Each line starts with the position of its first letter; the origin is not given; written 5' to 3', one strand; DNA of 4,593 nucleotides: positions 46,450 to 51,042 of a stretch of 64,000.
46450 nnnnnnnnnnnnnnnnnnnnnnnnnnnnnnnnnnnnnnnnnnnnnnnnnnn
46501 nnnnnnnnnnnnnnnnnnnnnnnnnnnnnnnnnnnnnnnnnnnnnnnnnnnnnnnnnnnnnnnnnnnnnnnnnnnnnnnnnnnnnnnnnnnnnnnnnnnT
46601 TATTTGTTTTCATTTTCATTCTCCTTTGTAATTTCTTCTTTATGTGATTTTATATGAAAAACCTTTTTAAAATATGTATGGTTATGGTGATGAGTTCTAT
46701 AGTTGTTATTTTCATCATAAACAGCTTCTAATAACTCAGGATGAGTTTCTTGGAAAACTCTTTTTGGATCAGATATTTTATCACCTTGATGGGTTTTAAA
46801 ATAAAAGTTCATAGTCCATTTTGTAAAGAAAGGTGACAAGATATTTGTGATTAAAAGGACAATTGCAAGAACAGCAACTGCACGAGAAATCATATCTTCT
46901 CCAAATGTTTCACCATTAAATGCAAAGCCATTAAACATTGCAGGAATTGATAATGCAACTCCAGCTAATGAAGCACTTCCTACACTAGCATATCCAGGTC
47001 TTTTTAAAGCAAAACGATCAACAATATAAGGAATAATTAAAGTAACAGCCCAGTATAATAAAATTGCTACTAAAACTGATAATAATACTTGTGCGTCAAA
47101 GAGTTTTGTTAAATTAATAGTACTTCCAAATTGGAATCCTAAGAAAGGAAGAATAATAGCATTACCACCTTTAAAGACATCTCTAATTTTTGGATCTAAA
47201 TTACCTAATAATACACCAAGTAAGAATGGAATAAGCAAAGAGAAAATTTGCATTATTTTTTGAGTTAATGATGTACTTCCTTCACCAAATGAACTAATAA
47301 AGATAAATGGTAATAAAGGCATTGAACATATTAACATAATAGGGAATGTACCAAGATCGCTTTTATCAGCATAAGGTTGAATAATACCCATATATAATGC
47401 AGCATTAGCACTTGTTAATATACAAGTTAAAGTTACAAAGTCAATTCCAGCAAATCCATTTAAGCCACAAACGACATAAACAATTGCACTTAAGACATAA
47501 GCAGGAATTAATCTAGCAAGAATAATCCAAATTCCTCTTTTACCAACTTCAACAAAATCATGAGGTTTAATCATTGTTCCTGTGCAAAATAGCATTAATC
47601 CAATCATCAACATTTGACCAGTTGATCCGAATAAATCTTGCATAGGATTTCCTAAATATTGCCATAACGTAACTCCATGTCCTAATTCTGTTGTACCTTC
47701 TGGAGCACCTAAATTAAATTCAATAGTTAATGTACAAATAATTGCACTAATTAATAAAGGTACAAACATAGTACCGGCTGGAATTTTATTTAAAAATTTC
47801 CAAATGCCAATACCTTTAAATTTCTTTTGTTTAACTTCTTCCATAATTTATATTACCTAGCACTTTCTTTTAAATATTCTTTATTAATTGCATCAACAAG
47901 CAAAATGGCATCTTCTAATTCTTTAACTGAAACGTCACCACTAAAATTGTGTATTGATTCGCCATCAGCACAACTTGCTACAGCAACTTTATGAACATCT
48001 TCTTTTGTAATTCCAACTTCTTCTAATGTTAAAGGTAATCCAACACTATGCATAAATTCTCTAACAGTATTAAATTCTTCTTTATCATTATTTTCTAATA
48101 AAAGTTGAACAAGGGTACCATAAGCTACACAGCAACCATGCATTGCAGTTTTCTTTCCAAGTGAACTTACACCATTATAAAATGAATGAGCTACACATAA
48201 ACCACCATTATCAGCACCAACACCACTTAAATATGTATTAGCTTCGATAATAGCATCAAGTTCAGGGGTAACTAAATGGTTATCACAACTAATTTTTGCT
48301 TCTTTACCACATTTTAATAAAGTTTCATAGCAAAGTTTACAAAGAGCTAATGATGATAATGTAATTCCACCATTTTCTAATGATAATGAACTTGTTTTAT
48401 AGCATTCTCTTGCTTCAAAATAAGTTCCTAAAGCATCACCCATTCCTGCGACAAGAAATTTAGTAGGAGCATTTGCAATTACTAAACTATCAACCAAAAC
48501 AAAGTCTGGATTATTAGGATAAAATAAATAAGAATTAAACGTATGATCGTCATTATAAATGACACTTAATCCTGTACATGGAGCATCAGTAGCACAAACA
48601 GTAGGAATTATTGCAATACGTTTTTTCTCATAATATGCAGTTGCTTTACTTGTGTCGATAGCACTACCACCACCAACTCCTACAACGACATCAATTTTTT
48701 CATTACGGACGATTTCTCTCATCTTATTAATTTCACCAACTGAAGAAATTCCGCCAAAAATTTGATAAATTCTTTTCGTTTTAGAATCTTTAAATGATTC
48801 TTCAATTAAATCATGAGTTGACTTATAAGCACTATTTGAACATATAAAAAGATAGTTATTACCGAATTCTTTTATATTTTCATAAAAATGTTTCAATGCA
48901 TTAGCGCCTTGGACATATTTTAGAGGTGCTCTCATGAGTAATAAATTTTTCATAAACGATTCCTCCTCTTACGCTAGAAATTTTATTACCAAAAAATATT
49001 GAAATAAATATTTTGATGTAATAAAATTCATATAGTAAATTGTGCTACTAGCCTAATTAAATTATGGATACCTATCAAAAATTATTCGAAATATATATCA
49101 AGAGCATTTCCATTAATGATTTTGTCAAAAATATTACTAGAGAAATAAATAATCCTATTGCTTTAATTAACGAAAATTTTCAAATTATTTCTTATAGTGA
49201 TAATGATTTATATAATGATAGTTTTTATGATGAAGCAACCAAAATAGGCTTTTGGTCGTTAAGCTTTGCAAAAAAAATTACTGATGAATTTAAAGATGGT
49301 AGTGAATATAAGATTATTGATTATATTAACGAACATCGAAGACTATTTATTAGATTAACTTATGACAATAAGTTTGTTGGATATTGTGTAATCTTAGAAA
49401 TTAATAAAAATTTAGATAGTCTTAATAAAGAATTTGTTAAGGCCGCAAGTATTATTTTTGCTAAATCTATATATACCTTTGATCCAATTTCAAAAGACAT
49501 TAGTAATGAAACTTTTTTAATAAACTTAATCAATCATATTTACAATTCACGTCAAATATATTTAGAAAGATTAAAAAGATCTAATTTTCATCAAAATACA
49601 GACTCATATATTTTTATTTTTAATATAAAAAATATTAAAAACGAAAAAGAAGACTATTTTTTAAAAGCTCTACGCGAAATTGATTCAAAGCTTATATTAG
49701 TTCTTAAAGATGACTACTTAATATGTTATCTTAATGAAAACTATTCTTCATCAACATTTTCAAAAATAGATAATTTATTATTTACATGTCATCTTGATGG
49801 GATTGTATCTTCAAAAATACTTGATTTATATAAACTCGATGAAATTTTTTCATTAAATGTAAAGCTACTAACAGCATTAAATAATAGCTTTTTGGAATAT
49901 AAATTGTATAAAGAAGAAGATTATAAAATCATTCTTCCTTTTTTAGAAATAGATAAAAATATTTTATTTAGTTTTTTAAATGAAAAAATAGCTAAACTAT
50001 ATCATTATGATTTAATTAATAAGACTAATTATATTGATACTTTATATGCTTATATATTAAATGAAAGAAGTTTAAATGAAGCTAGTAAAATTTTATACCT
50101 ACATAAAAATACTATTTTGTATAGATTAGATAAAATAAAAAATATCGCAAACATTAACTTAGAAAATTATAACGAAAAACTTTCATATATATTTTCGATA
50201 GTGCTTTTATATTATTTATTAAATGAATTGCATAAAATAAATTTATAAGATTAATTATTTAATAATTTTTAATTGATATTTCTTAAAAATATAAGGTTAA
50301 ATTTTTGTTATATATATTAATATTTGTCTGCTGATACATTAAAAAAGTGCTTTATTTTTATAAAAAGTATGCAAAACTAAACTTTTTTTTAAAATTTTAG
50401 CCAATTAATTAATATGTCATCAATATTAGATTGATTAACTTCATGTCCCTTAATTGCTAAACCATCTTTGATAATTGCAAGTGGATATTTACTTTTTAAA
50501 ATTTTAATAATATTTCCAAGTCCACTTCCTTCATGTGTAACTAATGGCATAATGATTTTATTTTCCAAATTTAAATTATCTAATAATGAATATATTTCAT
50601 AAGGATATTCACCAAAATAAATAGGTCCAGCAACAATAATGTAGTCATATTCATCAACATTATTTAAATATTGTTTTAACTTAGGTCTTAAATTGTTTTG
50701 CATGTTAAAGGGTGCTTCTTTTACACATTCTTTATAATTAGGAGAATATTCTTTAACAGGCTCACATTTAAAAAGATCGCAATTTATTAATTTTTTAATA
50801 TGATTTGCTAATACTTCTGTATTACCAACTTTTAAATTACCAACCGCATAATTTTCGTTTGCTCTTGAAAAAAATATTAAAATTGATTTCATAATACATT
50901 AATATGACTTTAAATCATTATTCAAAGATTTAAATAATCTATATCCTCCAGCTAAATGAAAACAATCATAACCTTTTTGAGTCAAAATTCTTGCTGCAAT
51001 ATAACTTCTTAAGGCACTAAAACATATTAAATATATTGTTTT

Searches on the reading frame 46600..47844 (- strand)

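Call 69: search_protein_families(library=pfam, proteins=[window:46600-47844:-], max_evalue=0.00001)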
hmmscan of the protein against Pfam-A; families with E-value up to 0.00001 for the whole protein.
window:46600-47844:- (414 aa): 1 family
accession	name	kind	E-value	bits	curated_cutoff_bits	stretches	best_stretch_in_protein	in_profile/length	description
PF03812.18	KdgT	-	1.6e-71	241.7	25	1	14-345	1-303/305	2-keto-3-deoxygluconate permease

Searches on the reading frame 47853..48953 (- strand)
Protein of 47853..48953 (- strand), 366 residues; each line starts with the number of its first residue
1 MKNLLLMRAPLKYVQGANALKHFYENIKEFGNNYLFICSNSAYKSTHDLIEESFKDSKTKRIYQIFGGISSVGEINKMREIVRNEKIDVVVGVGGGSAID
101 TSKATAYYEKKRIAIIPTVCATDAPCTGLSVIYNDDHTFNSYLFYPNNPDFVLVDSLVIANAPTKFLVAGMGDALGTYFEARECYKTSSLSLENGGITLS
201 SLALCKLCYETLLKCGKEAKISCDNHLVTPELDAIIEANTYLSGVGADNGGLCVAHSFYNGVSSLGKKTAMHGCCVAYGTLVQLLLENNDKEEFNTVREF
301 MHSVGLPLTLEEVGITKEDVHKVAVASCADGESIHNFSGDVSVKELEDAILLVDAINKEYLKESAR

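Call 70: search_protein_families(library=pfam, proteins=[window:47853-48953:-], max_evalue=0.00001)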
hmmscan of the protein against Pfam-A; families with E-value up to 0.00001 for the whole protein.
window:47853-48953:- (366 aa): 2 families
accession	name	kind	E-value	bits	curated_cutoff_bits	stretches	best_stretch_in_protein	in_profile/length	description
PF00465.25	Fe-ADH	-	1.7e-26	93.2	31.3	1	10-155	1-167/168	Iron-containing alcohol dehydrogenase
PF13685.12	Fe-ADH_2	-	2.8e-15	57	28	1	18-163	5-149/149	Iron-containing alcohol dehydrogenase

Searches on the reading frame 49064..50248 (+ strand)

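Call 70: search_protein_families(library=pfam, proteins=[window:49064-50248:+], max_evalue=0.00001)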
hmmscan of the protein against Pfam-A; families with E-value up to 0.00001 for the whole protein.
window:49064-50248:+ (394 aa): 1 family
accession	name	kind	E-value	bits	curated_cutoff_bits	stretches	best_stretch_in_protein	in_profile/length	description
PF13556.12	HTH_30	-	1.4e-13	50.9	27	1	324-374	2-52/59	PucR C-terminal helix-turn-helix domain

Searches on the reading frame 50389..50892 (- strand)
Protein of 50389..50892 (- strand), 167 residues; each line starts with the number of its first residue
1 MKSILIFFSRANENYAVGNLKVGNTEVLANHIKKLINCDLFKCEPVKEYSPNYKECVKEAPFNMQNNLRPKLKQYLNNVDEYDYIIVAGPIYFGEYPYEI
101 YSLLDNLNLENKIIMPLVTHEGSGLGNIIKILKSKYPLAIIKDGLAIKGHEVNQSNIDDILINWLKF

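Call 70: search_protein_families(library=pfam, proteins=[window:50389-50892:-], max_evalue=0.00001)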
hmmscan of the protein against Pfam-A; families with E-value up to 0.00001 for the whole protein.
window:50389-50892:- (167 aa): 1 family
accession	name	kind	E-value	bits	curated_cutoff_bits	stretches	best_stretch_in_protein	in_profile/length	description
PF12682.12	Flavodoxin_4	-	1.4e-14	54.3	24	1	23-151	11-143/155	Flavodoxin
